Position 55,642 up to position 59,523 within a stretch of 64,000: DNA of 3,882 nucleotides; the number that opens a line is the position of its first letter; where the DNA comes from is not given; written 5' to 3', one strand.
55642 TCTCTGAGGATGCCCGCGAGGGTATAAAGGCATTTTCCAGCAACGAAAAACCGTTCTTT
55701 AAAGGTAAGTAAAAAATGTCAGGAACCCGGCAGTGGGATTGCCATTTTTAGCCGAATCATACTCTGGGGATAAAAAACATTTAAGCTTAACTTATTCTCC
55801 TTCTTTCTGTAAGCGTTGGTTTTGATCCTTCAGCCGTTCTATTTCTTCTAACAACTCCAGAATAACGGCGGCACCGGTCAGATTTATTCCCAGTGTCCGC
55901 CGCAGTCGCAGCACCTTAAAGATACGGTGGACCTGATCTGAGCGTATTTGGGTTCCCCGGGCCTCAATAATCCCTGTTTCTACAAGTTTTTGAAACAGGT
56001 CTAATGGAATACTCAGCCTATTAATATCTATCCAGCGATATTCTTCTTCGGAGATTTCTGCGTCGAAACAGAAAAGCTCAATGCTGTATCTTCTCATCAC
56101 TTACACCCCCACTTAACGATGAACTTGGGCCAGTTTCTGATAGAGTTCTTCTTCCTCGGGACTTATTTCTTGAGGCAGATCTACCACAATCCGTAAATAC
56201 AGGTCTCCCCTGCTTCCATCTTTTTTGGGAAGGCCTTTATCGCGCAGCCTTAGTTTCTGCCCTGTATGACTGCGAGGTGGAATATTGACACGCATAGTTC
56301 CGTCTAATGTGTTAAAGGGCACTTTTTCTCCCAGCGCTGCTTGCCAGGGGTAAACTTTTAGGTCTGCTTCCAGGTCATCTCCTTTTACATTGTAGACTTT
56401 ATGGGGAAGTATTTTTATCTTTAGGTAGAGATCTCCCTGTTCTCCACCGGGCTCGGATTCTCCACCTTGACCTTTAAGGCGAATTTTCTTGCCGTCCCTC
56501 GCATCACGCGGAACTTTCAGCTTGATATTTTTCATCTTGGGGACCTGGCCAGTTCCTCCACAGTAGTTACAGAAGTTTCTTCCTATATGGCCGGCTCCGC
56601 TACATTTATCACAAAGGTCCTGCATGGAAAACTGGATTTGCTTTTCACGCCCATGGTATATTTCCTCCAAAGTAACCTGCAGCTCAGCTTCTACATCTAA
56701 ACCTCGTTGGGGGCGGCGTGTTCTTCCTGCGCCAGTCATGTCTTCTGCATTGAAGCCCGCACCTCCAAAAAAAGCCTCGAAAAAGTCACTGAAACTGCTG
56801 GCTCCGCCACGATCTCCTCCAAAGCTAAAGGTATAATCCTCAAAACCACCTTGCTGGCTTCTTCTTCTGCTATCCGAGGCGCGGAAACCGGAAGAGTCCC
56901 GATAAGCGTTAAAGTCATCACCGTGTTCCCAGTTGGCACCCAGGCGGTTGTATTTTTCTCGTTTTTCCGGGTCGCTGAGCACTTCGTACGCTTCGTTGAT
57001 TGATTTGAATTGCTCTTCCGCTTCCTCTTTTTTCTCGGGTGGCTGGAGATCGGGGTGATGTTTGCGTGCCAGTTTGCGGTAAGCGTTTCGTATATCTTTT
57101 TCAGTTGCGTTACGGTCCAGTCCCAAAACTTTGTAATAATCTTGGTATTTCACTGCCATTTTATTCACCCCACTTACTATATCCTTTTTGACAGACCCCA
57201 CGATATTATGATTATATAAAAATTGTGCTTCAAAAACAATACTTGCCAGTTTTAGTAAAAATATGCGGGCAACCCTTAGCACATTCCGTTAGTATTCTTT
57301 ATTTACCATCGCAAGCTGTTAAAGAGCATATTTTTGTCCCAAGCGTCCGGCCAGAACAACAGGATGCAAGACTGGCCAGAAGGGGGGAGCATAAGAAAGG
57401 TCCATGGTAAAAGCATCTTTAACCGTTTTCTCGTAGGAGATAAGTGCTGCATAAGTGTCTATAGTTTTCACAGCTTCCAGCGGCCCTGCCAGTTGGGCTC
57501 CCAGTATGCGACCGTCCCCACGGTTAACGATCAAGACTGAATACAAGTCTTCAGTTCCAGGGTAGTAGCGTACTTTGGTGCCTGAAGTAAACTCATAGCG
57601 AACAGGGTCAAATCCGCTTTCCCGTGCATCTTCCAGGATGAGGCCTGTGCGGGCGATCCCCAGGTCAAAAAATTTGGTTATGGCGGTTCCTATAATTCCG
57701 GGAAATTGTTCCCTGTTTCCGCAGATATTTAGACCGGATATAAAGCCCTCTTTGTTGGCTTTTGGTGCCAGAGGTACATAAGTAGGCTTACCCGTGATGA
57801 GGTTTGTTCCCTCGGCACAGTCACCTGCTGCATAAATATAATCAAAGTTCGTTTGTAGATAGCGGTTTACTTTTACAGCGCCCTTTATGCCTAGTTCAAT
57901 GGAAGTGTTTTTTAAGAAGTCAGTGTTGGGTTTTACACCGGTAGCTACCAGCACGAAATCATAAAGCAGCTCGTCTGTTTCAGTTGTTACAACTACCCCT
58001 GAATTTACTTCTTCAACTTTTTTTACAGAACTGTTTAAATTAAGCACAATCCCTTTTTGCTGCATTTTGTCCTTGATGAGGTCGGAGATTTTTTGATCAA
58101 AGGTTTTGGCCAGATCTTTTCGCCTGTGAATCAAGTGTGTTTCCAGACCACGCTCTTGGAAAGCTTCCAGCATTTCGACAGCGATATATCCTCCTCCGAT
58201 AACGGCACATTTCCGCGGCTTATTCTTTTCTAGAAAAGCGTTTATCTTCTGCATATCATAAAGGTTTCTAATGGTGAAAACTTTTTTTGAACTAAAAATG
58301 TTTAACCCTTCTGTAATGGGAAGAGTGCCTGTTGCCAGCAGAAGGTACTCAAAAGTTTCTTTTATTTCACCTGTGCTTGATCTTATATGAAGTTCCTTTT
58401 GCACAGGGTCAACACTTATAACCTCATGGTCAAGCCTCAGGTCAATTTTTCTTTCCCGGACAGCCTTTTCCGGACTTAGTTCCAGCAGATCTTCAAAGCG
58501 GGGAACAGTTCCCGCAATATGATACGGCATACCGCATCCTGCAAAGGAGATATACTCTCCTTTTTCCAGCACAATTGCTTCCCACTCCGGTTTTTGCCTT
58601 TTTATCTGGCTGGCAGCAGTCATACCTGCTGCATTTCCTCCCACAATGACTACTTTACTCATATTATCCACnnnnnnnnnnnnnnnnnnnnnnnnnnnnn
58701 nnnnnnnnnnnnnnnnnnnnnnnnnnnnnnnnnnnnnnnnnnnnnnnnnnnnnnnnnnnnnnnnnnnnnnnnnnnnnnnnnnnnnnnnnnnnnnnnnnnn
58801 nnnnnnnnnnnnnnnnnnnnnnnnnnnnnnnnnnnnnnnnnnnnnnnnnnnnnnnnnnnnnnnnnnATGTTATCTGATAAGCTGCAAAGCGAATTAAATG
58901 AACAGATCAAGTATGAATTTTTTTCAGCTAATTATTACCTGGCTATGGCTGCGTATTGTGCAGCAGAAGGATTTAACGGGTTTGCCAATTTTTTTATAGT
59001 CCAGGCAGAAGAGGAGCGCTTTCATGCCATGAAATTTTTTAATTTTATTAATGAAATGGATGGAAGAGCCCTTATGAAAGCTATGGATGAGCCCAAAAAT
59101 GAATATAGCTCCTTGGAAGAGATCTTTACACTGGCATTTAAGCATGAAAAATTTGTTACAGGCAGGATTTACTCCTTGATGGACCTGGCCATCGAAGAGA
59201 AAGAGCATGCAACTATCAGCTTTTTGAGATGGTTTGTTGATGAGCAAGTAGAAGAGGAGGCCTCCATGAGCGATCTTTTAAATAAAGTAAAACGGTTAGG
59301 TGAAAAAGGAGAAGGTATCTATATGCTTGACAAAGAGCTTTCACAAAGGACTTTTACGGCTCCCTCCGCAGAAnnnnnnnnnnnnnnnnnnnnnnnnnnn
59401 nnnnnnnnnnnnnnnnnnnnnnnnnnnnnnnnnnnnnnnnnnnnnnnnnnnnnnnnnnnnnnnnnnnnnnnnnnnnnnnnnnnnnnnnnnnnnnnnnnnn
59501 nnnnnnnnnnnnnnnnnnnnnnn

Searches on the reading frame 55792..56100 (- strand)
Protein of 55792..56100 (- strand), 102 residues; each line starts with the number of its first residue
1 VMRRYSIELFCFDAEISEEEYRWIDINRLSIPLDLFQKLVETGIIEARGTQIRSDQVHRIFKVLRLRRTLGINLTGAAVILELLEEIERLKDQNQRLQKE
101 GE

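Call 8: search_protein_families(library=pfam, proteins=[window:55792-56100:-])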
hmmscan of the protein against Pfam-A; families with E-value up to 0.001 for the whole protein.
window:55792-56100:- (102 aa): 1 family
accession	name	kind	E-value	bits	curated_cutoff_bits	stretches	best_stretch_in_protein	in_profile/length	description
PF13591.12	MerR_2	-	2.9e-13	49.8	29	1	29-99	10-84/84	MerR HTH family regulatory protein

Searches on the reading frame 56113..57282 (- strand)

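Call 8: search_protein_families(library=pfam, proteins=[window:56113-57282:-])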
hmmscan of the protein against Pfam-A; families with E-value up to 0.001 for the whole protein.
window:56113-57282:- (389 aa): 3 families
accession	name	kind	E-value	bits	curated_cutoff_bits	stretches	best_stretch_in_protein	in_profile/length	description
PF01556.23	DnaJ_C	-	1.3e-41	142.6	26.6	1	197-370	1-152/152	DnaJ C terminal domain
PF00226.36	DnaJ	-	6.7e-26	90.6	27.8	1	48-112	1-63/63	DnaJ domain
PF00684.25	DnaJ_CXXCXGXG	-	0.00027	21.6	32.7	1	215-245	35-65/65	DnaJ central domain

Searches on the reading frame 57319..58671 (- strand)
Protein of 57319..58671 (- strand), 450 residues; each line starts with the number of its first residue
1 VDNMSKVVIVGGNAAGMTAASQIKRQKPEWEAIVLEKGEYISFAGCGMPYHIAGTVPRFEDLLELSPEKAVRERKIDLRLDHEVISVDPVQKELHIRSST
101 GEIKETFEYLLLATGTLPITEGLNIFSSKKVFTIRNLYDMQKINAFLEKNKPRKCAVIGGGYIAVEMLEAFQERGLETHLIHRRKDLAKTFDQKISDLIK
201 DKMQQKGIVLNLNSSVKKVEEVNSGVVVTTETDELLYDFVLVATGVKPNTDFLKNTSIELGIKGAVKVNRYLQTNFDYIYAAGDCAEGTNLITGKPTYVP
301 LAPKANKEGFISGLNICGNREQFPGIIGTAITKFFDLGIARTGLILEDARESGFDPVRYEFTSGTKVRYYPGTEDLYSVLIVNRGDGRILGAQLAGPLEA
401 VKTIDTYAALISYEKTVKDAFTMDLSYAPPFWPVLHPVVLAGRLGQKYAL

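Call 8: search_protein_families(library=pfam, proteins=[window:57319-58671:-])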
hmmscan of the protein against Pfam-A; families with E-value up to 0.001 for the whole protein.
window:57319-58671:- (450 aa): 7 families
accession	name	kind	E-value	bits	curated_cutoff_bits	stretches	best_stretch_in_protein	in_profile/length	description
PF07992.20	Pyr_redox_2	-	7.3e-57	193.4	26.1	1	6-309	2-291/291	Pyridine nucleotide-disulphide oxidoreductase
PF00070.33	Pyr_redox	-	2.3e-21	76.5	22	1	155-230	2-79/82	Pyridine nucleotide-disulphide oxidoreductase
PF13738.12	Pyr_redox_3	-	2.1e-18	67.1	30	1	69-283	89-305/305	Pyridine nucleotide-disulphide oxidoreductase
PF02852.28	Pyr_redox_dim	-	2.2e-12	47.6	25.3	1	330-431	2-102/110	Pyridine nucleotide-disulphide oxidoreductase, dimerisation domain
PF03486.20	HI0933_like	-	9.1e-09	35.5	50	0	144-247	57-165/244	HI0933-like protein Rossmann domain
PF01266.30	DAO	-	0.00053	20.1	27.9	0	6-42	1-35/353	FAD dependent oxidoreductase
PF02737.24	3HCDH_N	-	0.00077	19.9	22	0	155-246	2-86/180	3-hydroxyacyl-CoA dehydrogenase, NAD binding domain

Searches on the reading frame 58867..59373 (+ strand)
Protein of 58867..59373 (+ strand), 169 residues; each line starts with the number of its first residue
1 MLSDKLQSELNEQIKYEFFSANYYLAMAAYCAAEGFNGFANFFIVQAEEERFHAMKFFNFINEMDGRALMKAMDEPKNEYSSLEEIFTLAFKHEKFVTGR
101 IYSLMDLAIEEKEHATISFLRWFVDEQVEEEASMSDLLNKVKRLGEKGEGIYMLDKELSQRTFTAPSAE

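Call 8: search_protein_families(library=pfam, proteins=[window:58867-59373:+])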
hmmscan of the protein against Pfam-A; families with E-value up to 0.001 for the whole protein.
window:58867-59373:+ (169 aa): 2 families
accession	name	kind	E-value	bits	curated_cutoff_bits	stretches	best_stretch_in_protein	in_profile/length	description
PF00210.30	Ferritin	-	5e-42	143.6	24.5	1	9-143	3-141/142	Ferritin-like domain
PF02915.23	Rubrerythrin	-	0.00027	21.8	22.8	0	10-89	3-81/137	Rubrerythrin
